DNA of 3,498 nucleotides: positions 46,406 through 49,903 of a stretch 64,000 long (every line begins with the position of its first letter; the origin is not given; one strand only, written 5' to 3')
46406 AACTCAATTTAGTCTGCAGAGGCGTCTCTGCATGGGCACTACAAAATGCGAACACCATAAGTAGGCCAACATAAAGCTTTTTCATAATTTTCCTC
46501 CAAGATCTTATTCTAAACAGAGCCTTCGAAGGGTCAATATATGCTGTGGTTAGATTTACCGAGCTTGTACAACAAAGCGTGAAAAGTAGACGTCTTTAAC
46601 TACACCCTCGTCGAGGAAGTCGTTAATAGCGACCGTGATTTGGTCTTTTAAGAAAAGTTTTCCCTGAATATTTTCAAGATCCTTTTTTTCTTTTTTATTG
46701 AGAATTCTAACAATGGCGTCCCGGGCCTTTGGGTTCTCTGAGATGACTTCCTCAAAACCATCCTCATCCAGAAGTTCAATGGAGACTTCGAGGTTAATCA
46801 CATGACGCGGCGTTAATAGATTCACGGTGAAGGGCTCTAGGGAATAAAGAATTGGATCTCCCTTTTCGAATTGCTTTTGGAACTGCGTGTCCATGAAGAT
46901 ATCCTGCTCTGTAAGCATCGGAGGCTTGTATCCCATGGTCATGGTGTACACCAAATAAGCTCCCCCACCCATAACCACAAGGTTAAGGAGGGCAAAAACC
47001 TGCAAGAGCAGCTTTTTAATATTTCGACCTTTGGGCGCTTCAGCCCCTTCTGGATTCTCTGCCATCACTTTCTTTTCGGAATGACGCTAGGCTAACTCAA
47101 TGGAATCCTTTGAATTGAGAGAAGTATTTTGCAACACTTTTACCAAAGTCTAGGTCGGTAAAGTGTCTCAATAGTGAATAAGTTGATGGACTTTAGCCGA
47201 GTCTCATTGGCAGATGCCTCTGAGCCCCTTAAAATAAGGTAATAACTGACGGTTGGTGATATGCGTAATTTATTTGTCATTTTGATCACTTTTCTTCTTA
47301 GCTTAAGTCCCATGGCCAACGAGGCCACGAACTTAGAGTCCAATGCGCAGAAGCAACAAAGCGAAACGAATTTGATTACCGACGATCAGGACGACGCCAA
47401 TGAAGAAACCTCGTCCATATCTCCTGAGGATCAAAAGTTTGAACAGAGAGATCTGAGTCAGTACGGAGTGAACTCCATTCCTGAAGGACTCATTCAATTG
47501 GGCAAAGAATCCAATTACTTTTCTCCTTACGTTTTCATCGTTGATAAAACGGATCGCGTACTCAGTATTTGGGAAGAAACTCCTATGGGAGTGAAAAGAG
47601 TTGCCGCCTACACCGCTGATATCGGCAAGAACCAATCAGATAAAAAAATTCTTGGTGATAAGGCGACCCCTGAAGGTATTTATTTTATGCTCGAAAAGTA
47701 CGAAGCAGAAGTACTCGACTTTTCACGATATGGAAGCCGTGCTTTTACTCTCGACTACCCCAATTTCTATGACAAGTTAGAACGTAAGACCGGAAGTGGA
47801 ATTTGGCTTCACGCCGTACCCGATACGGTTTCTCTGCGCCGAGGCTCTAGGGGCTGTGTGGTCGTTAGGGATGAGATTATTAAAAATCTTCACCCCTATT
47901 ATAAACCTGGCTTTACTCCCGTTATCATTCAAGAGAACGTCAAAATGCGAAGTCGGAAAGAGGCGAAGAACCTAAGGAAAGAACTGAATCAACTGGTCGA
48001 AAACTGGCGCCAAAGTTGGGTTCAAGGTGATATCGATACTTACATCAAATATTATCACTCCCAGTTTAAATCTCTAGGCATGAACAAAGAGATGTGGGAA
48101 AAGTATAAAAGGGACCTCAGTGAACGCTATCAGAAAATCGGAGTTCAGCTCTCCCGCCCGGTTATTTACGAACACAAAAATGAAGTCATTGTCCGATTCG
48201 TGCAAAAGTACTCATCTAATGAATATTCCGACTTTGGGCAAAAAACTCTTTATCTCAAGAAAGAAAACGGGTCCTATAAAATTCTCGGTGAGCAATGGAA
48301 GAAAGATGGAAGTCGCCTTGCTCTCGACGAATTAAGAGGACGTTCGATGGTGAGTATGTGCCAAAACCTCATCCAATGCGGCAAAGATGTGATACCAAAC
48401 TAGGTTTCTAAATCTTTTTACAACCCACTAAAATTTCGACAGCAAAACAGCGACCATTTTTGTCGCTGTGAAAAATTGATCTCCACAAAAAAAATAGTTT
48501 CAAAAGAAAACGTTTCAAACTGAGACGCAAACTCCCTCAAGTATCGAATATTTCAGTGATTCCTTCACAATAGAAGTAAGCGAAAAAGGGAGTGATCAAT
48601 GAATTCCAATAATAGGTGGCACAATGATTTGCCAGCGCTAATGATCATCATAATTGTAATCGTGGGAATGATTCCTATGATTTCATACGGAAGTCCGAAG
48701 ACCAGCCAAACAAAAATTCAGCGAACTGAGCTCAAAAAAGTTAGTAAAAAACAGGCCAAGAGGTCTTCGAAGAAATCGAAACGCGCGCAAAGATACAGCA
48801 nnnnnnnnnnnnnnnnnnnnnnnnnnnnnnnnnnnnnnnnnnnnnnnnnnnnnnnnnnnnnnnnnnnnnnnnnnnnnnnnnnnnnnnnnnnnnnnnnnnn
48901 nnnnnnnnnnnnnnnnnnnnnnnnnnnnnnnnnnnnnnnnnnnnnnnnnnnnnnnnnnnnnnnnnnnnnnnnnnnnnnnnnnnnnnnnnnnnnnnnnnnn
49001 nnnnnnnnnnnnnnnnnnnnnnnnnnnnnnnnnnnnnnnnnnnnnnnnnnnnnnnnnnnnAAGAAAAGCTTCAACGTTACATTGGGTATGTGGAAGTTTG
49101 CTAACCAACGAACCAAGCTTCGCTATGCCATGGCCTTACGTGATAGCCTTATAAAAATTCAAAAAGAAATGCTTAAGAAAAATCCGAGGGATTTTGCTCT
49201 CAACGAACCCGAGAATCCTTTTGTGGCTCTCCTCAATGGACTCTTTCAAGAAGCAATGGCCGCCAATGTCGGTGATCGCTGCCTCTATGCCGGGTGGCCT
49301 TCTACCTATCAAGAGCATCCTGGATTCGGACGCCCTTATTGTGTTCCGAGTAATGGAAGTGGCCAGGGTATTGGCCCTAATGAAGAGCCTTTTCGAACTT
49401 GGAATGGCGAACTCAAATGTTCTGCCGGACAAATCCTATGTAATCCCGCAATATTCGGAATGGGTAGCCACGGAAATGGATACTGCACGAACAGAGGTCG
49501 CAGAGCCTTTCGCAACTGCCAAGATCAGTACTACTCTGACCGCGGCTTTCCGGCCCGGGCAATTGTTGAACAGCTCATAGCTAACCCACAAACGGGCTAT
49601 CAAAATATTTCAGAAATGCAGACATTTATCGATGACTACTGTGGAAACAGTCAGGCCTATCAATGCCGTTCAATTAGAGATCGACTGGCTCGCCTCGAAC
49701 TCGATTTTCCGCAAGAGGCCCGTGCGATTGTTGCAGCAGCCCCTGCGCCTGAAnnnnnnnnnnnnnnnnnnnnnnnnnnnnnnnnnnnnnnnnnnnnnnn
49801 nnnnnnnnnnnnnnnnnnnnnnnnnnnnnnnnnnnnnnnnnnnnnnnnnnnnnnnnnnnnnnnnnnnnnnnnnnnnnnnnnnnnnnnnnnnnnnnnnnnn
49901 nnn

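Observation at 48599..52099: Giant exported protein with an extracytoplasmic polybasic domain and a Cys-rich core, no recognisable family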

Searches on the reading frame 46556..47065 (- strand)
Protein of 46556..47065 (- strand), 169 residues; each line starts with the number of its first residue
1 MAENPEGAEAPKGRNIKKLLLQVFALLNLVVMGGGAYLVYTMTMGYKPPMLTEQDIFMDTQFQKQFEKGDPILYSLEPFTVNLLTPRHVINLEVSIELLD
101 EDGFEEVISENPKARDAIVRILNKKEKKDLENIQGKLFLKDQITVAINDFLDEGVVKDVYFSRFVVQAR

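Call 18: search_protein_families(library=pfam, proteins=[window:46556-47065:-], max_evalue=0.001)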
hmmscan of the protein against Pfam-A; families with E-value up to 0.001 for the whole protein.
window:46556-47065:- (169 aa): 1 family
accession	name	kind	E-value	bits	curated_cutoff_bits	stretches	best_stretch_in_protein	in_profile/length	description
PF03748.19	FliL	-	2.4e-19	70.2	24.6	1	74-167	2-103/103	Flagellar basal body-associated protein FliL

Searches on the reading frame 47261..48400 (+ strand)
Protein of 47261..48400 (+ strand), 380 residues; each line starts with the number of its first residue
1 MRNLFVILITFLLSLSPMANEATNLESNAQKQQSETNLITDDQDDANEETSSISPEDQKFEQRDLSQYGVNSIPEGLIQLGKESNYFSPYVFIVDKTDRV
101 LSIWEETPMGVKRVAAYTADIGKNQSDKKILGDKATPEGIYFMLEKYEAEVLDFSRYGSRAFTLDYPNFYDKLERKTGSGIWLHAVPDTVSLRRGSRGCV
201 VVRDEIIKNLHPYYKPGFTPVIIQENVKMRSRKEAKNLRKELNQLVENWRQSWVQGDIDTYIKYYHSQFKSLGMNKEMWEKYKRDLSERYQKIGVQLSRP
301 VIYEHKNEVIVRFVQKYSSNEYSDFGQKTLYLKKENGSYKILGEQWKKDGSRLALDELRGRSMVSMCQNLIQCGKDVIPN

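Call 18: search_protein_families(library=pfam, proteins=[window:47261-48400:+], max_evalue=0.001)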
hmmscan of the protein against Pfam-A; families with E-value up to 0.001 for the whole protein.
window:47261-48400:+ (380 aa): 2 families
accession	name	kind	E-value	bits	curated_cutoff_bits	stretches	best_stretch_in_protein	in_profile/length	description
PF24125.1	Cds6_C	-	4.3e-21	75.7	27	1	242-345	2-111/111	Cds6 C-terminal NTF2-like domain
PF03734.19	YkuD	-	1.2e-14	55.6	23.4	1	90-223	2-146/146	L,D-transpeptidase catalytic domain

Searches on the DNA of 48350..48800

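Call 67: search_rna_families(source=window, start=48350, end=48800, threshold=evalue, max_evalue=1)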
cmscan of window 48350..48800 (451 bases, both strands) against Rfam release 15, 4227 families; matches with E-value up to 1: 0.
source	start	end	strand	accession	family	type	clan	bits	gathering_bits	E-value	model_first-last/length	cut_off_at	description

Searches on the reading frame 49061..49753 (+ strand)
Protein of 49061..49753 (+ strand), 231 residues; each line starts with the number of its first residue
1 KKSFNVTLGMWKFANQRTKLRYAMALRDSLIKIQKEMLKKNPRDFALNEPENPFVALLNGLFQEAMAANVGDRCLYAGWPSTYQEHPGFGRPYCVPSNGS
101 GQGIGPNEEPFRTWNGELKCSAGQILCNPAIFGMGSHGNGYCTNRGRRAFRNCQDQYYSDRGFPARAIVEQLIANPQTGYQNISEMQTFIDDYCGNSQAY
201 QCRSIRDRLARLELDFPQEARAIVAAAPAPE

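Call 31: find_homologous_proteins(query=A2, max_evalue=0.001)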
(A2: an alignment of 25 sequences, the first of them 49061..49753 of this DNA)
Query A2 (25 sequences) (231 aa, profile of the alignment): 1 proteins with E <= 0.001 among 5926 candidates.
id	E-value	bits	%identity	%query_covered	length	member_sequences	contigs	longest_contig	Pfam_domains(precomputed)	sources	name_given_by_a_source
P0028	2.0e-47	180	25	65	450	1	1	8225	-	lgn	-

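Call 34: find_encoding_contigs(protein=P0028, flank=8000, max_places=3)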
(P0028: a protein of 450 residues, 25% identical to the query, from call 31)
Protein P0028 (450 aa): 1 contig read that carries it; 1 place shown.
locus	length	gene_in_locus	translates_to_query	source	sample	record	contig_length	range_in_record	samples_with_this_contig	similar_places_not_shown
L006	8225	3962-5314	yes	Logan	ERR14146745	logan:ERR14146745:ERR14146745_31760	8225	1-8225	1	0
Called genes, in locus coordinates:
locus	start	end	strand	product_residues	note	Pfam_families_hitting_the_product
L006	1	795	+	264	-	?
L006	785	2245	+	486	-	-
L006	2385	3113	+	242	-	-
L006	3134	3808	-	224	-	-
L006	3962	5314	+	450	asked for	-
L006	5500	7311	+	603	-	PF01590:GAF, PF13185:GAF_2, PF00512:HisKA, PF02518:HATPase_c, PF00072:Response_reg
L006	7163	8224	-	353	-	?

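Call 41: predict_structure(alignment_id=A2)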
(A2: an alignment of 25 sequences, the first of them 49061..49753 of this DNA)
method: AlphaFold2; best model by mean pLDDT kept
length: 231 residues; sequences in the alignment: 25
mean_pLDDT: 84.3   pTM: 0.67
mean pLDDT of the five models: 84.3, 82.2, 79.6, 78.7, 76.6
residues with pLDDT >= 90: 83; 70-90: 122; 50-70: 23; < 50: 3
segments of 3 or more residues with pLDDT < 50: none
pLDDT, mean of each block of 10 residues (from residue 1): 65 83 85 85 71 73 66 91 87 87 84 93 94 93 93 94 89 82 88 78 88 89 81 59
secondary structure, 60 per line:
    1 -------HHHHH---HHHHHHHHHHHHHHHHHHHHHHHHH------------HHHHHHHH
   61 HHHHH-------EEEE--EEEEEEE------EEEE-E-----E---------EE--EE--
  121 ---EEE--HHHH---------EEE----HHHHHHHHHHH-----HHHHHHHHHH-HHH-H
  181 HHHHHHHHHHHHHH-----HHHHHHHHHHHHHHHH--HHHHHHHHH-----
elements in order: H8-12 H16-40 H53-65 E73-76 E79-85 E92-95 E124-126 H129-132 E142-144 H149-159 H165-174 H180-194 H200-215 H218-226

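Call 44: fold_search(model_id=the predicted structure, library=pdb)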
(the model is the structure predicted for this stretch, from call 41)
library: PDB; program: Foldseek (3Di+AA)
matches with E <= 10: 22; with E <= 0.001: 0
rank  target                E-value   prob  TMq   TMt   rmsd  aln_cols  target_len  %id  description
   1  3pja_K                2.4e+00  0.12  0.23  0.24   9.7       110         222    9  Crystal structure of human C3PO complex (released 2011-05-11)
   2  6lvv_B                2.6e+00  0.08  0.15  0.24   9.3        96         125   14  N, N-dimethylformamidase (released 2020-08-12)
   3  9k6o_B                3.3e+00  0.10  0.15  0.34   8.2        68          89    9  Crystal structure of designed zinc-induced homopentamer C5-Zn1-HEHE-1 (released 2025-10-22)
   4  1key_A                4.1e+00  0.02  0.15  0.16   9.2       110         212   11  Crystal Structure of Mouse Testis/Brain RNA-binding Protein (TB-RBP) (released 2002-07-03)
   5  3pja_J                4.4e+00  0.06  0.19  0.19   8.0        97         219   11  Crystal structure of human C3PO complex (released 2011-05-11)
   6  2zf4_A                4.4e+00  0.03  0.11  0.13   7.2        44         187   20  Crystal Structure of VioE complexed with phenylpyruvic acid (released 2008-01-01)
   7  9t56_B                4.7e+00  0.06  0.17  0.13  14.6        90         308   13  Cryo-EM structure of ISCro4-DBL-TBL-tDNA-dDNA synaptic complex (released 2026-02-18)
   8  1key_B                5.0e+00  0.04  0.19  0.20   6.8        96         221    9  Crystal Structure of Mouse Testis/Brain RNA-binding Protein (TB-RBP) (released 2002-07-03)
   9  2zf3_D                5.9e+00  0.04  0.11  0.13   6.8        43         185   19  Crystal Structure of VioE (released 2008-01-01)
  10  3pja_C                5.9e+00  0.03  0.18  0.19   9.6       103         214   10  Crystal structure of human C3PO complex (released 2011-05-11)
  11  2zf4_F                6.7e+00  0.03  0.11  0.14   6.8        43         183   19  Crystal Structure of VioE complexed with phenylpyruvic acid (released 2008-01-01)
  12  2zf4_D                6.7e+00  0.02  0.11  0.13   7.4        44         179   18  Crystal Structure of VioE complexed with phenylpyruvic acid (released 2008-01-01)
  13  2zf4_B                7.1e+00  0.03  0.11  0.14   6.7        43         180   19  Crystal Structure of VioE complexed with phenylpyruvic acid (released 2008-01-01)
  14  8jxk_C                7.6e+00  0.04  0.16  0.22  10.4        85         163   13  Crystal Structure of Rv0047c from Mycobacterium tuberculosis (released 2024-07-03)
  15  8a22_Xc               7.6e+00  0.02  0.11  0.29   9.7        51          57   10  Structure of the mitochondrial ribosome from Polytomella magna (released 2022-11-16)
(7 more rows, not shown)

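Call 70: search_solved_structures(query=A2, max_evalue=10)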
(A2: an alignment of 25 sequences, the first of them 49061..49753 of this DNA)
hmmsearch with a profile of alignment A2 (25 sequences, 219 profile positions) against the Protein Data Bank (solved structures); distinct sequences matched with E-value up to 10: 10.
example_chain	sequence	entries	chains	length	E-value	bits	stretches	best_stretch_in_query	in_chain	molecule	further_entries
5jgh_A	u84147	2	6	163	0.0073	19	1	4-43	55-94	ARS-binding factor 2, mitochondrial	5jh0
5f9a_A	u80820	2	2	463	0.058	16.1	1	104-128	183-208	Adhesin binding fucosylated histo-blood group antigen,Adhesin,Adhesin binding fucosylated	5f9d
9yq8_L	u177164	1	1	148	0.15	14.7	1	39-125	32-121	Meizothrombin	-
6px5_X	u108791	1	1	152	0.16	14.6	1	39-125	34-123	Prothrombin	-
3e6p_L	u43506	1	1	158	0.18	14.5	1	40-125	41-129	Prothrombin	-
3nxp_A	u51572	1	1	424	0.4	13.3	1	41-124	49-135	Prethrombin-1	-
3g7c_A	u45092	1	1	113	0.95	12.1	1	135-208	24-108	Occludin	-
1cun_A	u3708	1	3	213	1.3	11.7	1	154-216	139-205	PROTEIN (ALPHA SPECTRIN)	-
1u4q_A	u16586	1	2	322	7.9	9.1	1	153-216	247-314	Spectrin alpha chain, brain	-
9tlg_P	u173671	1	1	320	9.5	8.8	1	40-124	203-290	Prothrombin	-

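Call 72: search_protein_families(library=pfam, alignment_id=A2, max_evalue=1)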
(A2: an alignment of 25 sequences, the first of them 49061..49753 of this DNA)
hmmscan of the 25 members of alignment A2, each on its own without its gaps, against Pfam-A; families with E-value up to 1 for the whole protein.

A. member 1, window:49061-49753:+ (231 aa): 0 families

B. families by the number of members that match (of 25 scanned): 18 families
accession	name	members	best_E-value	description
PF24406.1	nSTAND_NTPase4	1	0.017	Novel STAND NTPase 4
PF16459.11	Phage_TAC_13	1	0.032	Phage tail assembly chaperone, TAC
PF06926.16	Rep_Org_C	1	0.036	Putative replisome organiser protein C-terminus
PF04149.17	DUF397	1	0.039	Domain of unknown function (DUF397)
PF07303.18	Occludin_ELL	1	0.042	Occludin homology domain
PF24988.1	NEW1_HB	1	0.043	NEW1 helical bundle domain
PF14164.11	YqzH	1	0.046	YqzH-like protein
PF21905.1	Zf-Nsp1alpha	1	0.047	Nsp1alpha N-terminal zinc finger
PF08154.18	NLE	1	0.067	NLE (NUC135) domain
PF18738.6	HEPN_DZIP3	1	0.077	DZIP3/ hRUL138-like HEPN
PF17914.6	HopA1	1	0.087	HopA1 effector protein family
PF14751.11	DUF4474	1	0.09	Domain of unknown function (DUF4474)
PF13618.11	Gluconate_2-dh3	1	0.11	Gluconate 2-dehydrogenase subunit 3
PF14114.12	DUF4286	1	0.14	Domain of unknown function (DUF4286)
PF08809.16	DUF1799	1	0.16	Phage related hypothetical protein (DUF1799)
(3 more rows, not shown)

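Call 81: find_related_loci(query=A6, collection=metagenome_contigs, flank=6000)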
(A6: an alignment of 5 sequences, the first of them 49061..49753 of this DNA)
Query A6 (231 aa) in metagenome_contigs; peptide patterns used: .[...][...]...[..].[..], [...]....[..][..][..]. (x = any residue, [..] = any of these).
123 stretches matched a pattern; 1 encode a relative of the query (tblastn E <= 1e-3); 1 distinct loci.
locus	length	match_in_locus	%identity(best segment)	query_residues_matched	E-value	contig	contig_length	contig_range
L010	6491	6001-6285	30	72-163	4e-6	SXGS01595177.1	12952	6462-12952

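Call 94: fold_search(model_id=the predicted structure, library=viral)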
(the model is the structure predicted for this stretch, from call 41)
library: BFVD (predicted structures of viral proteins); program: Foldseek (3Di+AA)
matches with E <= 10: 46; with E <= 0.001: 0
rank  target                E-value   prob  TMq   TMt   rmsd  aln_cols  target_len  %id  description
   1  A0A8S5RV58            9.1e-01  0.03  0.14  0.10  18.5       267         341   13  (no name in the UniProt tables at hand)
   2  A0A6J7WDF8            1.7e+00  0.03  0.15  0.06  19.9       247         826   13  Uncharacterized protein [uncultured Caudovirales phage]
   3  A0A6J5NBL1            2.7e+00  0.03  0.21  0.21  17.1       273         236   16  Uncharacterized protein [uncultured Caudovirales phage]
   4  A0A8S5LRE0            2.9e+00  0.01  0.12  0.08  27.8       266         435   12  Uncharacterized protein [Inoviridae sp. ctD5y3]
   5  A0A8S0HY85            3.0e+00  0.05  0.12  0.17  19.4        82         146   18  (no name in the UniProt tables at hand)
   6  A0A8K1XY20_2          3.0e+00  0.04  0.16  0.06  11.0       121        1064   14  (no name in the UniProt tables at hand)
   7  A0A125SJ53            3.4e+00  0.03  0.14  0.15  14.1        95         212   14  (no name in the UniProt tables at hand)
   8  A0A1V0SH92            3.4e+00  0.01  0.14  0.07  27.7       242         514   13  Uncharacterized protein [Hokovirus HKV1]
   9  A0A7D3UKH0            3.6e+00  0.01  0.15  0.05  24.4       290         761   14  (no name in the UniProt tables at hand)
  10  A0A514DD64            3.6e+00  0.01  0.13  0.07  28.3       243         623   16  Uncharacterized protein (Fragment) [Riboviria sp.]
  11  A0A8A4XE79            3.9e+00  0.01  0.17  0.18  22.4       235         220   14  VP1 [Grus japonensis ambidensovirus]
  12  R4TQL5                4.1e+00  0.02  0.11  0.05  13.7        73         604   11  (no name in the UniProt tables at hand)
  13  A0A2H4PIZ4            4.1e+00  0.01  0.09  0.06  14.4        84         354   11  Uncharacterized protein [Corynebacterium phage phi674]
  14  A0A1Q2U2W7            4.3e+00  0.05  0.15  0.13  18.6        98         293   12  Phage protein [Vibrio phage pTD1]
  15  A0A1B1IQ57            4.3e+00  0.01  0.10  0.09  16.2        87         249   22  (no name in the UniProt tables at hand)
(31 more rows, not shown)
